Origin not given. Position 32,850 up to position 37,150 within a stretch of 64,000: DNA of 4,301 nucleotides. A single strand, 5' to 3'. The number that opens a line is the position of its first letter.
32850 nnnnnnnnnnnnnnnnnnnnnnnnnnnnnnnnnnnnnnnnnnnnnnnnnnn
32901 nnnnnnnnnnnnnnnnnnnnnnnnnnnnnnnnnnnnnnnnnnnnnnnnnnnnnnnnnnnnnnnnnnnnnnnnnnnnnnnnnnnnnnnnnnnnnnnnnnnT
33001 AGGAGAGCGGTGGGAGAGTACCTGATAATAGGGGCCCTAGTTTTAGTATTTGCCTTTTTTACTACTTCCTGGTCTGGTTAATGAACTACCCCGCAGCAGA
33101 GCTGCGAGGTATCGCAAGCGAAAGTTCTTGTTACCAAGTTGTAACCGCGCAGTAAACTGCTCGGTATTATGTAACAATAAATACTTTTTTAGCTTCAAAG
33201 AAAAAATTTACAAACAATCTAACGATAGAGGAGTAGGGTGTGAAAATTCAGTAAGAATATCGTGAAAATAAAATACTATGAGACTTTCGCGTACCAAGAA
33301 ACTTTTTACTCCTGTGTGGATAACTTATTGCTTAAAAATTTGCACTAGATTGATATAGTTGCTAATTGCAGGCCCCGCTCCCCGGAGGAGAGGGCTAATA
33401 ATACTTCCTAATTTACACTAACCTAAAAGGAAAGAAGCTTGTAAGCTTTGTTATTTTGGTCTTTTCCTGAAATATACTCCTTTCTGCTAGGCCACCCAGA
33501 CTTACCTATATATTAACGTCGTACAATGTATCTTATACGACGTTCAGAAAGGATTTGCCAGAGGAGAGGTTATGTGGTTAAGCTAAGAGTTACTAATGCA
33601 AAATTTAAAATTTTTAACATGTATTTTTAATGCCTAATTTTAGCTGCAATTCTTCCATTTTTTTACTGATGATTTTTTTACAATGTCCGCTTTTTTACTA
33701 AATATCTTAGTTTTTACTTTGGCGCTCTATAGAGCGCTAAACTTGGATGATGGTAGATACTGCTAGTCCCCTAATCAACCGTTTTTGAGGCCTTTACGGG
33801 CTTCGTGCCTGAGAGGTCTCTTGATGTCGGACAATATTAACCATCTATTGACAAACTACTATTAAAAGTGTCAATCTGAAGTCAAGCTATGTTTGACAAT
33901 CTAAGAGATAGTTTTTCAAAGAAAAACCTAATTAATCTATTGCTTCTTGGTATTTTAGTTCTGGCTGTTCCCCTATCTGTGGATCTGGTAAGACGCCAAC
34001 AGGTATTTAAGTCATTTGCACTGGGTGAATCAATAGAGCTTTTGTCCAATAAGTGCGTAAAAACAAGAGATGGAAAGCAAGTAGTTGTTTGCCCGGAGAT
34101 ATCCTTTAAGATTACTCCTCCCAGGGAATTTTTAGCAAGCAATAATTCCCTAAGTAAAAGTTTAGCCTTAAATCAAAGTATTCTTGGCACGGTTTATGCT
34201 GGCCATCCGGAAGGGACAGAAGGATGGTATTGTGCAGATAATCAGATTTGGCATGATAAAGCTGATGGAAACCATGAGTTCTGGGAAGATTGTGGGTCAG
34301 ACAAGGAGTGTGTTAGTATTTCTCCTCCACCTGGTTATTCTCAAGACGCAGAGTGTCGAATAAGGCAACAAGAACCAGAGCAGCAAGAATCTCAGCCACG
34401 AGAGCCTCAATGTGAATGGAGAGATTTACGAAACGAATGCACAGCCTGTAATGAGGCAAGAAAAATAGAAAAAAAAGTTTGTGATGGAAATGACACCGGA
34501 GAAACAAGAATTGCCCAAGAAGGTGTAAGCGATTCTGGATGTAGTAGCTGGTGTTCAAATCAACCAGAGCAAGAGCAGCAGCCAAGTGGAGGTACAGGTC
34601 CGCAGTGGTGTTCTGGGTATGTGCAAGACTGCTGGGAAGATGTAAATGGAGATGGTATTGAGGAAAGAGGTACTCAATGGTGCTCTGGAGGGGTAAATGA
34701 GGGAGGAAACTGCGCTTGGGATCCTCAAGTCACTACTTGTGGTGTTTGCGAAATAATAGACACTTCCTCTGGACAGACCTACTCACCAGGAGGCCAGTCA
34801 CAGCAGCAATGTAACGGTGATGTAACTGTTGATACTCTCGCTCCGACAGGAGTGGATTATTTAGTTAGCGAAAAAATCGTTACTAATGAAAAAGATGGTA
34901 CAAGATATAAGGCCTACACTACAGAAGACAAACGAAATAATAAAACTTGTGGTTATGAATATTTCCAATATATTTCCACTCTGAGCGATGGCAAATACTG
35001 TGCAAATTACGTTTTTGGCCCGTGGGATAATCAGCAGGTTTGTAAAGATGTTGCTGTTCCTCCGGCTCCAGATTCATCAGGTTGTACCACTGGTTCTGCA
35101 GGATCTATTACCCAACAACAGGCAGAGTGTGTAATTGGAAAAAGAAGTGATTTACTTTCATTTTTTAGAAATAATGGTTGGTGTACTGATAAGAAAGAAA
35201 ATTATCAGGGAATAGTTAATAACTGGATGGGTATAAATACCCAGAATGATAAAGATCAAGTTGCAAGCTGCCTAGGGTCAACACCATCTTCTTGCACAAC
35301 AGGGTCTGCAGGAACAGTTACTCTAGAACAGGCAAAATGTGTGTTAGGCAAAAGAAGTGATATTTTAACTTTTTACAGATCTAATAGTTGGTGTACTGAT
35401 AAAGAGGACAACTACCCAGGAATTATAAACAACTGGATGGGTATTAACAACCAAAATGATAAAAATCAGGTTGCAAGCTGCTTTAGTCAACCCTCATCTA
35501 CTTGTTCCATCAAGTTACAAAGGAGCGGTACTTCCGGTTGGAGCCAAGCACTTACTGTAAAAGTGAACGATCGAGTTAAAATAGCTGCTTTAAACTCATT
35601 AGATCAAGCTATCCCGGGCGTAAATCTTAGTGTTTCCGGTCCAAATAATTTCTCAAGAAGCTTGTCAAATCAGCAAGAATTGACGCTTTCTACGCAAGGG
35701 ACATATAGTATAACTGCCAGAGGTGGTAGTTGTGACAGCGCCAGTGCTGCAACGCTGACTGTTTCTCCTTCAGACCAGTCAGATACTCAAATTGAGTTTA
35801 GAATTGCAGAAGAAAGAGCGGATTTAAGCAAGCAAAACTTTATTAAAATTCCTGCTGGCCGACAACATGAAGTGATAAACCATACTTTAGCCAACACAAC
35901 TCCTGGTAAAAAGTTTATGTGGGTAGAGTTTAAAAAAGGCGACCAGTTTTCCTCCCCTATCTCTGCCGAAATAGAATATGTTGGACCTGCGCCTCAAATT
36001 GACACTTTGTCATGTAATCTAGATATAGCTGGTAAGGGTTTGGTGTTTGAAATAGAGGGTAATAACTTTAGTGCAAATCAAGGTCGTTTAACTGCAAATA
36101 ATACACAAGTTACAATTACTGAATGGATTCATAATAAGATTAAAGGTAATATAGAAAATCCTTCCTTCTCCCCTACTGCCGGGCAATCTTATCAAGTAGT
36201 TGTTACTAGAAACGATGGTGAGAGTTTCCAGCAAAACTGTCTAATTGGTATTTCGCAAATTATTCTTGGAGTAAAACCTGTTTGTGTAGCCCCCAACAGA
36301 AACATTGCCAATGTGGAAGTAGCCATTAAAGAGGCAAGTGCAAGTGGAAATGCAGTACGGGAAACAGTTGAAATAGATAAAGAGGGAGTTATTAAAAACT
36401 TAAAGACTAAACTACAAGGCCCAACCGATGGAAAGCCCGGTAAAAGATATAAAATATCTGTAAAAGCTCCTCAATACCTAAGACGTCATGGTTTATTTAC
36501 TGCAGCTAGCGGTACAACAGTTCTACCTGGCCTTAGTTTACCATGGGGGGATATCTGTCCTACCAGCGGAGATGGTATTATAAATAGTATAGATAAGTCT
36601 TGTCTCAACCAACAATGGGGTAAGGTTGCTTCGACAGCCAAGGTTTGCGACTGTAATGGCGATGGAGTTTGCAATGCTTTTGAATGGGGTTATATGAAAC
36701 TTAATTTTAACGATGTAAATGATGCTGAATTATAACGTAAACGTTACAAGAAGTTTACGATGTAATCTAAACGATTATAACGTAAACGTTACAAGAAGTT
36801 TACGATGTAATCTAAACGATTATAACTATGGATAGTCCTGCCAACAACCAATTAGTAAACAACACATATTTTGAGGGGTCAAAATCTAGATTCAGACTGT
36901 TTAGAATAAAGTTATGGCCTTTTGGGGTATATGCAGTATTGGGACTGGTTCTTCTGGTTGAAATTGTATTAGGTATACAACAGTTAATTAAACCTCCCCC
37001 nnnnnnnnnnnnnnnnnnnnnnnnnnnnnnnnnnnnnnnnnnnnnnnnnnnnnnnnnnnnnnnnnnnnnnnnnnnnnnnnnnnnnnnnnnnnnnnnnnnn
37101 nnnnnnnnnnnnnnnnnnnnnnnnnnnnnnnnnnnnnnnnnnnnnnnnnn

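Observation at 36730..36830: Perfect 45-bp x2 tandem repeat exactly filling the gap between the dockerin gene stop and the cohesin gene start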

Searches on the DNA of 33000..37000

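Call 80: search_rna_families(source=window, start=33000, end=37000, threshold=evalue, max_evalue=1)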
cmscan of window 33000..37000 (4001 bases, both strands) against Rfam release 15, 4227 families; matches with E-value up to 1: 1.
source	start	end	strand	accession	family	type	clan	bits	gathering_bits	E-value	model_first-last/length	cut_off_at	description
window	33061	33115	+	RF02039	SPRY4-IT1_2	Gene; lncRNA;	-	18.6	40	0.62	66-120/120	no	SPRY4-IT1 conserved region 2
